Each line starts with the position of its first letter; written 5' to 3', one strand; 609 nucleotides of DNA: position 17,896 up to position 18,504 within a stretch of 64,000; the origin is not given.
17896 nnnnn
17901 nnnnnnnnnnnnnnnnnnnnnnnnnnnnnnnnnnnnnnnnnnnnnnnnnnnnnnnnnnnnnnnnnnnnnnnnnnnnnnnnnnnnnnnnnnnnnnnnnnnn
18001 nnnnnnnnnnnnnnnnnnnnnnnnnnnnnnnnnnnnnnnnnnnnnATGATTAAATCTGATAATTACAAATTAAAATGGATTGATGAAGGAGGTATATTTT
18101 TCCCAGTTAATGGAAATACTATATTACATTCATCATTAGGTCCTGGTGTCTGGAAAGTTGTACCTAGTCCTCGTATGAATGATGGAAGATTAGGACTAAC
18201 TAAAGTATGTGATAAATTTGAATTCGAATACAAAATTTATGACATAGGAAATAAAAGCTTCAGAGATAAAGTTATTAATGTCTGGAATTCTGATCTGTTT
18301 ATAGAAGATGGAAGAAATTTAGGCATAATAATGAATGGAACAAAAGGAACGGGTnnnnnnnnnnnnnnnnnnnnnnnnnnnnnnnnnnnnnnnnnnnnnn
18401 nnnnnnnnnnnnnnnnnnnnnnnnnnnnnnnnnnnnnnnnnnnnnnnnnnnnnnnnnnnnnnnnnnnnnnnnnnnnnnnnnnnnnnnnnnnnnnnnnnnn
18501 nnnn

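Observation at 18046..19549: AAA+ ATPase gene split by a group I intron in the middle of the Walker A codons (GTKGTG|KT)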

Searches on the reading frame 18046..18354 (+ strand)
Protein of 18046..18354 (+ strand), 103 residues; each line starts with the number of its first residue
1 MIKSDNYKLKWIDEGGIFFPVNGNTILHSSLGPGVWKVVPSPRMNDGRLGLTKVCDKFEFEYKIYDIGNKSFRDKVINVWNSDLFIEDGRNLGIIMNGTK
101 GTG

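Call 65: list_cluster_members(proteins=[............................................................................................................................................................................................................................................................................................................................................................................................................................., window:18046-18354:+, window:18656-19546:+, window:17134-18018:+, window:19767-22739:-])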
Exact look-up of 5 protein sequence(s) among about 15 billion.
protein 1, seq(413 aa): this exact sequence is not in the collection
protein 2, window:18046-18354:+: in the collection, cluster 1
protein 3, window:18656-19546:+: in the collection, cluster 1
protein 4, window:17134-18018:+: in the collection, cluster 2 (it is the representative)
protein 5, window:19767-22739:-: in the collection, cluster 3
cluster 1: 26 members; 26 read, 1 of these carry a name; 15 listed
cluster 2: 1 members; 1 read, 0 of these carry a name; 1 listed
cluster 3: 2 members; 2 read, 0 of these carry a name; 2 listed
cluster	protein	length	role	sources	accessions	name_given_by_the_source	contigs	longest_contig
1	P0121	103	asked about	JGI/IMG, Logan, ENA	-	-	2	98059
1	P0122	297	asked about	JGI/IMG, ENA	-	-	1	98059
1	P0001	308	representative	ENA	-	-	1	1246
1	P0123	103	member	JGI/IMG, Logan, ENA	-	hypothetical protein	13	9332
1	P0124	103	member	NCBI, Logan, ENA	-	-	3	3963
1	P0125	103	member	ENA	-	-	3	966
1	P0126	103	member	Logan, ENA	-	-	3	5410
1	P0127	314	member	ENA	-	-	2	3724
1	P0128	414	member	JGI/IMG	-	-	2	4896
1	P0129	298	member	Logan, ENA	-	-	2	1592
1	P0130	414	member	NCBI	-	-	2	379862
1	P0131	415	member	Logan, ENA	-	-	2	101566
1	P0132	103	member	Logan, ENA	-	-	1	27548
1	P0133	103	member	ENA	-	-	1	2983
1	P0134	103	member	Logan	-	-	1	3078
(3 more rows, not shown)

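Call 66: find_encoding_contigs(protein=P0123, flank=1500, max_places=10)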
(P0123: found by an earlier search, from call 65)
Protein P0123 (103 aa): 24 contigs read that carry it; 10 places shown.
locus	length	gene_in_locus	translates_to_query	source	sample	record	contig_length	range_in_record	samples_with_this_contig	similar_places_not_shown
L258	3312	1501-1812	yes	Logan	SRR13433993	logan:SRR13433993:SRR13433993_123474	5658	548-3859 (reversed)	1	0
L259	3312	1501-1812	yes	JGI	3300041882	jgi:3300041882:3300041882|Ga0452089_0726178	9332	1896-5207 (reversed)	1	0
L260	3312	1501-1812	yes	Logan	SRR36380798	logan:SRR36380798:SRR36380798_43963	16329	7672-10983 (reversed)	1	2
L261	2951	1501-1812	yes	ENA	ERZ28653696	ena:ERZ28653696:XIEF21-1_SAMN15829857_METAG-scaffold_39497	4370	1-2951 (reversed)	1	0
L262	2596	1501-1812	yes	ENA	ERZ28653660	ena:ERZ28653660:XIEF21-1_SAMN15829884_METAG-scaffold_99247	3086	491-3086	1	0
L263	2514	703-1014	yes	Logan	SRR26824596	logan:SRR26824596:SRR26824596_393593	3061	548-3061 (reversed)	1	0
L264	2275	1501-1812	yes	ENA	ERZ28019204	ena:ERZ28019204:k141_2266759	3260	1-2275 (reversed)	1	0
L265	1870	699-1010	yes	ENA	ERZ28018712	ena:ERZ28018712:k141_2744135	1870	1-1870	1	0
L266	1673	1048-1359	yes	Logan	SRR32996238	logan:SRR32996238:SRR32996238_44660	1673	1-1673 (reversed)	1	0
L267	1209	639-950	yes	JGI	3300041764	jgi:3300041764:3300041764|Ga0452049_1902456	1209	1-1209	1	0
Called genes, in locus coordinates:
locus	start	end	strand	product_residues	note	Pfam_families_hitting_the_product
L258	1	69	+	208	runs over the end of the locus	-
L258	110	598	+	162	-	-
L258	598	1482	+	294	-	-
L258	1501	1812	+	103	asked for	-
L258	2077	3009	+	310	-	PF00004:AAA (weak)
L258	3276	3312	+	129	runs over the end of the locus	PF19174:DUF5856 (weak)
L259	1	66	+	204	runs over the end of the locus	-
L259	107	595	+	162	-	-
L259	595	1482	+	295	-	-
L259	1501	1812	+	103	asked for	-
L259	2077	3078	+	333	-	PF00004:AAA (weak)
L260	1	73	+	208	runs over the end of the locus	-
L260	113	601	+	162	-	-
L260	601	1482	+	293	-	-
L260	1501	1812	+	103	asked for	-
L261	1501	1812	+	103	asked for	-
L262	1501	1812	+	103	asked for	-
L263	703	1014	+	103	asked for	-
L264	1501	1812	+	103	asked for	-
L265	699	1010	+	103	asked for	-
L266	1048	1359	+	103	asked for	-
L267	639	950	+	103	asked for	-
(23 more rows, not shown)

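Call 67: find_encoding_contigs(protein=P0132, flank=1500, max_places=3)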
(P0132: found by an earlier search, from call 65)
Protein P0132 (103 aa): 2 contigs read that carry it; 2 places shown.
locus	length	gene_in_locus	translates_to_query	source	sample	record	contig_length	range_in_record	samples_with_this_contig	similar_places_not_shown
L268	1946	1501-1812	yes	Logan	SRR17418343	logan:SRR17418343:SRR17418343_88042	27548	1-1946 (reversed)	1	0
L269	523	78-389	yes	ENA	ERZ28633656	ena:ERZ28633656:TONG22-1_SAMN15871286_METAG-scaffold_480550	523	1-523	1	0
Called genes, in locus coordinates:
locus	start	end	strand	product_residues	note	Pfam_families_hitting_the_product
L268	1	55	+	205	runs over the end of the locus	-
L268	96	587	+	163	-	-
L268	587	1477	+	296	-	-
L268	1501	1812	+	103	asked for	-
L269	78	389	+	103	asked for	-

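Call 68: find_encoding_contigs(protein=P0124, flank=1500, max_places=3)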
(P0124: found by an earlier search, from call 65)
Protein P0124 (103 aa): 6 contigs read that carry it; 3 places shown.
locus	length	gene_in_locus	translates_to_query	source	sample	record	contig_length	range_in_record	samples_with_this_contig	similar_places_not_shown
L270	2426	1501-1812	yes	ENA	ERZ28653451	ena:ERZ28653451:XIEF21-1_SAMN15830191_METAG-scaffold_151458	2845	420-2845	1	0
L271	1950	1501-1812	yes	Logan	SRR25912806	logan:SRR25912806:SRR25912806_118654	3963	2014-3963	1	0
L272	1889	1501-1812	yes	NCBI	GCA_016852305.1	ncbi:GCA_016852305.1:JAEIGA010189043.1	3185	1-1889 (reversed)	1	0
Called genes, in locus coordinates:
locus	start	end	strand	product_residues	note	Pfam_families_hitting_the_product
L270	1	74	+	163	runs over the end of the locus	?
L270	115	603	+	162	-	-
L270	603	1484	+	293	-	-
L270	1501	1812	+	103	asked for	-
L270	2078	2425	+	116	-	?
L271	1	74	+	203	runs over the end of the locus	-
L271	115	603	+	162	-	-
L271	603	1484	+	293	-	-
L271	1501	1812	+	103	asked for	-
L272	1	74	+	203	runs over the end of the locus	-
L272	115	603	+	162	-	-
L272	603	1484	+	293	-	-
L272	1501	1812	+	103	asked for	-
